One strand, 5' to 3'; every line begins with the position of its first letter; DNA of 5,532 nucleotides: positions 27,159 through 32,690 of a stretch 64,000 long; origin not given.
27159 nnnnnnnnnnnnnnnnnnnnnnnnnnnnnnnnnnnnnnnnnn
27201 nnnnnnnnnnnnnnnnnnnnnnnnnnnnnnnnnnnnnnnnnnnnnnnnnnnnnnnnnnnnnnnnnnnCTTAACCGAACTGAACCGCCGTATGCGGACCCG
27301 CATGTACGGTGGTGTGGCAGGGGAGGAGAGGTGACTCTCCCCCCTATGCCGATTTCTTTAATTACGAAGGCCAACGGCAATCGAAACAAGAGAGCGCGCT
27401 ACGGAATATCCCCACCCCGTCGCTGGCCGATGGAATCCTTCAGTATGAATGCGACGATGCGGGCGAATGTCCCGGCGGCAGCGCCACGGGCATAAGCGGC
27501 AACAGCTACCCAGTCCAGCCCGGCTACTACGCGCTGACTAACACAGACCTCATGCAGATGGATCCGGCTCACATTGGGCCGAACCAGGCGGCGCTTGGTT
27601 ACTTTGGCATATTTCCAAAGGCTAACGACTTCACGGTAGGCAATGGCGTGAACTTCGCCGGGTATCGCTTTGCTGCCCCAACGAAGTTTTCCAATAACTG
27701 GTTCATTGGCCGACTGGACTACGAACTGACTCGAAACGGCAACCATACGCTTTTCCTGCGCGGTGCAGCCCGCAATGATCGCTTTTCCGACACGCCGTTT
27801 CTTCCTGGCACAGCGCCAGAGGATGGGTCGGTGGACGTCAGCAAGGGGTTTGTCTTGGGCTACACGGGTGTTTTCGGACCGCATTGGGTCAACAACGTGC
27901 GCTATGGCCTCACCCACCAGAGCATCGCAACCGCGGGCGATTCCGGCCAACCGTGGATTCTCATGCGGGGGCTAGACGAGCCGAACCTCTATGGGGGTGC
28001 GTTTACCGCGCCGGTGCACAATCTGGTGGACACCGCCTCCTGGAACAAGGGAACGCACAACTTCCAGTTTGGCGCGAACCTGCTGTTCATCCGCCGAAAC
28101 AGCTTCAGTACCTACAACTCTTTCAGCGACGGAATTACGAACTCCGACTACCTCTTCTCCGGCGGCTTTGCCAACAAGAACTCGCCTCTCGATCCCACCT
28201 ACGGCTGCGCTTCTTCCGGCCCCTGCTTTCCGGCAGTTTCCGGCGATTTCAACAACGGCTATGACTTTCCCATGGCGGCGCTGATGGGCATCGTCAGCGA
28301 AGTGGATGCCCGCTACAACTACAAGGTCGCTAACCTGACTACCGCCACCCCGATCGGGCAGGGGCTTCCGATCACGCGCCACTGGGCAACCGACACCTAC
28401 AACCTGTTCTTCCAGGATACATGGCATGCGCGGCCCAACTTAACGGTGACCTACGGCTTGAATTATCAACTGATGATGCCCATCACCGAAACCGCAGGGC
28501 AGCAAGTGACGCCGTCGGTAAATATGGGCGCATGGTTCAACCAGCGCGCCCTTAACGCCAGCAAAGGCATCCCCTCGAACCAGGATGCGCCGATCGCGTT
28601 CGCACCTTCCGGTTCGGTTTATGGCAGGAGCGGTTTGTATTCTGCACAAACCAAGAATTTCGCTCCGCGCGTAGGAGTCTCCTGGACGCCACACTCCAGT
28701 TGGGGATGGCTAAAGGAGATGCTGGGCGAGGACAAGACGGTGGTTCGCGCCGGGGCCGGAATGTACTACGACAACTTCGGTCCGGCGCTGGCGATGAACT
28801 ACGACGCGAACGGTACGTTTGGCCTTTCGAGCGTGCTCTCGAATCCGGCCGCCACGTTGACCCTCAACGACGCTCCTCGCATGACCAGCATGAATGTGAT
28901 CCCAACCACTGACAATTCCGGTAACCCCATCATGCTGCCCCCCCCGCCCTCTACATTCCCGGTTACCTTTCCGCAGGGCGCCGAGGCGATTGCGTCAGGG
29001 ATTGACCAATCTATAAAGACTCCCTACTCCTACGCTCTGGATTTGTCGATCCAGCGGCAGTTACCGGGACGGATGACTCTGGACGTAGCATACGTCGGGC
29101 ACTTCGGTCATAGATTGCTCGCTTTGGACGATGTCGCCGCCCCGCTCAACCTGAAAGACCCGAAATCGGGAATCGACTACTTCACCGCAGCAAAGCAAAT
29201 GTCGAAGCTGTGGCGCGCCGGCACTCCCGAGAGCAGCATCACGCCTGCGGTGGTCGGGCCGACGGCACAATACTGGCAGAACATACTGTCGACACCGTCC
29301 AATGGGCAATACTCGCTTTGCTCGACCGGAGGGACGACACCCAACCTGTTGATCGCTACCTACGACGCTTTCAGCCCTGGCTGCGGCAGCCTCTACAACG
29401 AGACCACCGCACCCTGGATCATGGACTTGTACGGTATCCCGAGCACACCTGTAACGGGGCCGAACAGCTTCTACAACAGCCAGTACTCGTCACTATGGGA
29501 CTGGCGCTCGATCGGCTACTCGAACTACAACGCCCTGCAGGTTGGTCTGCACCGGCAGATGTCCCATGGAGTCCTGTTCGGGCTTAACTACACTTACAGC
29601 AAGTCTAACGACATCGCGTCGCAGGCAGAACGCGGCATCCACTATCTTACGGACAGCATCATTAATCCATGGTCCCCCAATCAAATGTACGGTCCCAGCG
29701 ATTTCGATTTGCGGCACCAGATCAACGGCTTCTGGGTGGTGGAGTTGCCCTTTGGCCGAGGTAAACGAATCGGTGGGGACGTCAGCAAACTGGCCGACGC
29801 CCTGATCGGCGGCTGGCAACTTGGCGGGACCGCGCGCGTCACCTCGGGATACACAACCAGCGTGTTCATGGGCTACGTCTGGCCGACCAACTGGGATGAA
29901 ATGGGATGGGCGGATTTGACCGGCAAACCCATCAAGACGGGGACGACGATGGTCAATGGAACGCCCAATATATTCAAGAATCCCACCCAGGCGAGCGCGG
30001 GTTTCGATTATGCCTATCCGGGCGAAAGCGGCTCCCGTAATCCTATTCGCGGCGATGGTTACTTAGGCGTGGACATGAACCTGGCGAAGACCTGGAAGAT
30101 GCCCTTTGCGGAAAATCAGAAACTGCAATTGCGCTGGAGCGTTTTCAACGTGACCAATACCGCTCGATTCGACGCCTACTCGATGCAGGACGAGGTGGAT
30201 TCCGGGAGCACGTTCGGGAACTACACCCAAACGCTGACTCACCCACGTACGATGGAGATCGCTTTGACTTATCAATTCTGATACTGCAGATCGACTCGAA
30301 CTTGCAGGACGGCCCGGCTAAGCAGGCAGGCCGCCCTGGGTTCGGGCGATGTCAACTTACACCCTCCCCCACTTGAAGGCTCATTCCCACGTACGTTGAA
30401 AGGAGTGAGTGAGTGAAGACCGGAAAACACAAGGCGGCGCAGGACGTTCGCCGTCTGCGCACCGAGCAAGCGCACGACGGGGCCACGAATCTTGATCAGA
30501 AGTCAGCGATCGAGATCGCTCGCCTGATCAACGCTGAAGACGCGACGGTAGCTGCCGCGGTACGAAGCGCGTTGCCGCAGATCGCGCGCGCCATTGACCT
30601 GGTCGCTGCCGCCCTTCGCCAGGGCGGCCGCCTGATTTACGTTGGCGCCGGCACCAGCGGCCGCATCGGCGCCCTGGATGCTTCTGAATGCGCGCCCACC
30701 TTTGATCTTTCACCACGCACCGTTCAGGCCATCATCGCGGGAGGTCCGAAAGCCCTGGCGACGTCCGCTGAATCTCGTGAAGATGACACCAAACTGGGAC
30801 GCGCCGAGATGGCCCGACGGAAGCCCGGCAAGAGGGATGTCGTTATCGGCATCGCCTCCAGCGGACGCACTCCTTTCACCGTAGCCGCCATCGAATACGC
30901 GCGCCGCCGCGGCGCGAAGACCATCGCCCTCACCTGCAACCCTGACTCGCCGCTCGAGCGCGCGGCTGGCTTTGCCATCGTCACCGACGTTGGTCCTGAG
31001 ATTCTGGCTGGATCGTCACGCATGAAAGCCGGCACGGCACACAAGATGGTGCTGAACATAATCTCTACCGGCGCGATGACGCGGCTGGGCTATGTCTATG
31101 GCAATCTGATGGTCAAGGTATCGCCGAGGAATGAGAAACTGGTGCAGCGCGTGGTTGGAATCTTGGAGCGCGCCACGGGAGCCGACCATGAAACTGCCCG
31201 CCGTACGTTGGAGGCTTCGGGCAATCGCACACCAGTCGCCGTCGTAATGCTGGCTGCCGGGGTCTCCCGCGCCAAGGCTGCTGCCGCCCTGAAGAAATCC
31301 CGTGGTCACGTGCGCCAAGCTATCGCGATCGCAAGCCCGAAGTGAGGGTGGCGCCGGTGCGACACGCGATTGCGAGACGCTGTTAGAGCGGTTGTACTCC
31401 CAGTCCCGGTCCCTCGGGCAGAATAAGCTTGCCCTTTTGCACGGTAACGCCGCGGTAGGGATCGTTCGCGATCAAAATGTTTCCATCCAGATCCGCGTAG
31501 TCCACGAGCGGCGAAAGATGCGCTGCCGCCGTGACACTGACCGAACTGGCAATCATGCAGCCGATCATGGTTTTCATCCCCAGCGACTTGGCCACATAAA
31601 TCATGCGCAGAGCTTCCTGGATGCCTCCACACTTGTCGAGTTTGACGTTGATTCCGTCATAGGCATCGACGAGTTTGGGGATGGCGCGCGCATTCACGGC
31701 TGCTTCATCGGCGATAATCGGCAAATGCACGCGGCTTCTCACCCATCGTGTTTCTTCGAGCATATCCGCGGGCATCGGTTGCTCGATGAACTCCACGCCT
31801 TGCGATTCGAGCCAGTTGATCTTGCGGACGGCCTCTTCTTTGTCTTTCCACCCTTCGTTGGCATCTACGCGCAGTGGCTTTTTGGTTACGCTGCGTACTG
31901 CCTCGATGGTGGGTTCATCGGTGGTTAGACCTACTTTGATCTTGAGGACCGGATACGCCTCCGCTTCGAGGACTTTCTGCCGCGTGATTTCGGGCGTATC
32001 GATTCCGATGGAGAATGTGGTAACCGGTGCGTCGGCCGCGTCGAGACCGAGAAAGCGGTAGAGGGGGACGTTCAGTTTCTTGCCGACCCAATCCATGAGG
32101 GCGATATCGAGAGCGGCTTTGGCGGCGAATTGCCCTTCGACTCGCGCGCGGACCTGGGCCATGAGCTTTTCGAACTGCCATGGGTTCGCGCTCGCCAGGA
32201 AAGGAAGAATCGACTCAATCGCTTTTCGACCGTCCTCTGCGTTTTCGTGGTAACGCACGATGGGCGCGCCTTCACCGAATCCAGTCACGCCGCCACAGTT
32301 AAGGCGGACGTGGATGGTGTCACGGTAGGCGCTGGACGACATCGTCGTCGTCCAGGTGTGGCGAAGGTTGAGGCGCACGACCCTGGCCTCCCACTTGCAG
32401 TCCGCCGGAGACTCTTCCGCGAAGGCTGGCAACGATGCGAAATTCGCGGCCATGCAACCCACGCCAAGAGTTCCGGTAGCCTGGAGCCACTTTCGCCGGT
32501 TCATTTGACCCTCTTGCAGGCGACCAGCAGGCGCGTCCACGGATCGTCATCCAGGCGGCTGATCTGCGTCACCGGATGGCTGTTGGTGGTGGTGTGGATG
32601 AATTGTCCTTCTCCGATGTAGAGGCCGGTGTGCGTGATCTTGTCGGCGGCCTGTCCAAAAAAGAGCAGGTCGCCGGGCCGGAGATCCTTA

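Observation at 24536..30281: TonB-dependent receptor gene split by a sense-oriented group II intron; splicing would restore a conserved motif exactly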

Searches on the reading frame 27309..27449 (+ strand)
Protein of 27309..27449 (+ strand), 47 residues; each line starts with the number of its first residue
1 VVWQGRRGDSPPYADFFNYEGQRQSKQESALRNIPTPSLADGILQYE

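Call 54: find_homologous_proteins(query=window:27309-27449:+, max_evalue=10)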
Query seq(47 aa) (47 aa): 1 proteins with E <= 10 among 1 candidates.
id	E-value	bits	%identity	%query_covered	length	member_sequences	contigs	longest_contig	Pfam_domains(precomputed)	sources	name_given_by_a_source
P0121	1.7e-6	45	75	68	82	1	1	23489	PF25183.2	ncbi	-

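Call 56: find_encoding_contigs(protein=P0121, flank=6000, max_places=3)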
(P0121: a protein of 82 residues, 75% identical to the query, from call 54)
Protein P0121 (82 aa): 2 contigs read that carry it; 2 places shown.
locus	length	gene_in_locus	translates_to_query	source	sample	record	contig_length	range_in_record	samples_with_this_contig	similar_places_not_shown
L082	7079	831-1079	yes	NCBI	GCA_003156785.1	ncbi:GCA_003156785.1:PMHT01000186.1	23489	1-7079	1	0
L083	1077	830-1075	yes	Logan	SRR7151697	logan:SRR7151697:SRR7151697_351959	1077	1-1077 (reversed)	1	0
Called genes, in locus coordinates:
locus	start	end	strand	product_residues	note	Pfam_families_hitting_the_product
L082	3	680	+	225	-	?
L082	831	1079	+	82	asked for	PF25183:OMP_b-brl_4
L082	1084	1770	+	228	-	PF25183:OMP_b-brl_4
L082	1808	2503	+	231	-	PF00593:TonB_dep_Rec_b-barrel (weak), PF25183:OMP_b-brl_4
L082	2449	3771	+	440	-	PF25183:OMP_b-brl_4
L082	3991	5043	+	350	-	PF01590:GAF, PF13185:GAF_2, PF13492:GAF_3, PF00990:GGDEF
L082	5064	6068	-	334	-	-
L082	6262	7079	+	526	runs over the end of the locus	PF06418:CTP_synth_N, PF00117:GATase, PF07722:Peptidase_C26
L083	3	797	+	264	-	PF17210:SdrD_B (weak), PF13620:CarboxypepD_reg, PF13715:CarbopepD_reg_2 (weak), PF22904:NOMO1-like_2nd (weak)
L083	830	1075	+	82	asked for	PF25183:OMP_b-brl_4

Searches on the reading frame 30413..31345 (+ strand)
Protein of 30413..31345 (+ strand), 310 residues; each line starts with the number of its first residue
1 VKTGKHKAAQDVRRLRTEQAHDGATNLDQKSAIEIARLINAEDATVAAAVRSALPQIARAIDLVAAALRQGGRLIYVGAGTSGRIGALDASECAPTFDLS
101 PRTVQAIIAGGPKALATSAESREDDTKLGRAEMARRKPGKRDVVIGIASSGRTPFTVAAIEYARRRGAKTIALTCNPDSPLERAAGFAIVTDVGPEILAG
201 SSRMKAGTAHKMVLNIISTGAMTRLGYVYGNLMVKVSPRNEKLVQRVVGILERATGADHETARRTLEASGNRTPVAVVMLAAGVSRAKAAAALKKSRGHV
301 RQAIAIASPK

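Call 9: search_protein_families(library=pfam, proteins=[window:30413-31345:+])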
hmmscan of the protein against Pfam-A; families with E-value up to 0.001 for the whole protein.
window:30413-31345:+ (310 aa): 5 families
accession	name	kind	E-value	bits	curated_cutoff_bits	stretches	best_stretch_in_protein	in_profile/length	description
PF22645.1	GKRP_SIS_N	-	7.1e-20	71.3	27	1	56-163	1-112/113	Glucokinase regulatory protein N-terminal SIS domain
PF13580.11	SIS_2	-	1.1e-14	55.1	27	1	46-174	10-137/138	SIS domain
PF01380.27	SIS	-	8.4e-14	51.9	25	1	140-212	53-123/131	SIS domain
PF20741.3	GKRP-like_C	-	1.8e-05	25.6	27.7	0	231-266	2-37/100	C-terminal lid domain of glucokinase regulatory protein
PF22198.1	GKRP_SIS_2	-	3.1e-05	24.2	27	1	56-113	6-63/191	Glucokinase regulatory protein, second SIS domain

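Call 44: search_protein_families(library=ncbifam, proteins=[window:30413-31345:+])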
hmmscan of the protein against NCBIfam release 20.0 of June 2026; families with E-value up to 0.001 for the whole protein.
window:30413-31345:+ (310 aa): 20 families
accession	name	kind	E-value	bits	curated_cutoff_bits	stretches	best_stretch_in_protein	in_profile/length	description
NF003915.0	PRK05441.1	subfamily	1.6e-115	385.3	168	1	12-305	3-296/300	N-acetylmuramic acid 6-phosphate etherase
NF009222.0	PRK12570.1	subfamily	9.4e-109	363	255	1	8-305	6-303/307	N-acetylmuramic acid 6-phosphate etherase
TIGR00274.1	TIGR00274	equivalog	1.7e-104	349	302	1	16-304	2-290/291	N-acetylmuramic acid 6-phosphate etherase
NF002805.0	PRK02947.1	subfamily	4.2e-10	39.2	135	1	47-175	16-142/247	sugar isomerase domain-containing protein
TIGR01135.1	glmS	equivalog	6e-09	34.9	418.05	1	139-252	337-448/607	glutamine--fructose-6-phosphate transaminase (isomerizing)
NF012026.0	PRK15482.1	equivalog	1.9e-08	34.2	408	1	140-229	182-269/285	HTH-type transcriptional regulator MurR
NF001484.0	PRK00331.1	subfamily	1.9e-08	33.1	381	1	139-253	332-444/601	isomerizing glutamine--fructose-6-phosphate transaminase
NF008458.0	PRK11337.1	equivalog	2.6e-08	33.2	378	1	140-194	188-242/293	MurR/RpiR family transcriptional regulator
NF008451.0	PRK11302.1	subfamily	2.9e-07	30.3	296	1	134-234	169-267/286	transcriptional regulator HexR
NF040776.2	AlsR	equivalog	4e-07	29.3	400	1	140-200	176-236/279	transcriptional repressor AlsR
TIGR03127.2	RuMP_HxlB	equivalog_domain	1.8e-06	28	160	1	139-190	71-122/178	6-phospho-3-hexuloisomerase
NF010701.0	PRK14101.1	equivalog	2.5e-06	26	920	1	139-224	514-597/638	bifunctional transcriptional regulator/glucokinase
NF001628.0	PRK00414.1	equivalog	4.9e-06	26.3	265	1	54-185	27-156/192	D-sedoheptulose 7-phosphate isomerase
NF010546.0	PRK13936.1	equivalog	7.5e-06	25.8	276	1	42-176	14-147/197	phosphoheptose isomerase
TIGR00441.1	gmhA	equivalog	8.4e-06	25.9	209.45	1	62-189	2-128/154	D-sedoheptulose 7-phosphate isomerase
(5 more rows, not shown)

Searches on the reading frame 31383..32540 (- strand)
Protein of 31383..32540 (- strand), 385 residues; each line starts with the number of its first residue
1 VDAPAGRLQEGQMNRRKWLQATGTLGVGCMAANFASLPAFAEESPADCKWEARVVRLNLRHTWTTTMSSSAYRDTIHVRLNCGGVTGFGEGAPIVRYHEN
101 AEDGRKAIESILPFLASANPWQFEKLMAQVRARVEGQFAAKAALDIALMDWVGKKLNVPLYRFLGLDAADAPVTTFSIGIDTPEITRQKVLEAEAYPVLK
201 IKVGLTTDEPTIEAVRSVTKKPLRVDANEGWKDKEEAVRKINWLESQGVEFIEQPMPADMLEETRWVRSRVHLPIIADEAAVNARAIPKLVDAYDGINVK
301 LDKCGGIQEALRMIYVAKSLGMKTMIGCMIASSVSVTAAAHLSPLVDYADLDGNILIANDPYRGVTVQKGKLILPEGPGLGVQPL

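Call 9: search_protein_families(library=pfam, proteins=[window:31383-32540:-])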
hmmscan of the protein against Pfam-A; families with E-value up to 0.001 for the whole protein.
window:31383-32540:- (385 aa): 2 families
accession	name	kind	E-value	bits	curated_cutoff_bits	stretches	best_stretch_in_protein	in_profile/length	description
PF13378.12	MR_MLE_C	-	4.1e-35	121.9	29.4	1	189-384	8-215/219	Enolase C-terminal domain-like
PF02746.21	MR_MLE_N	-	1.2e-10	42.1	22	1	62-165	15-117/117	Mandelate racemase / muconate lactonizing enzyme, N-terminal domain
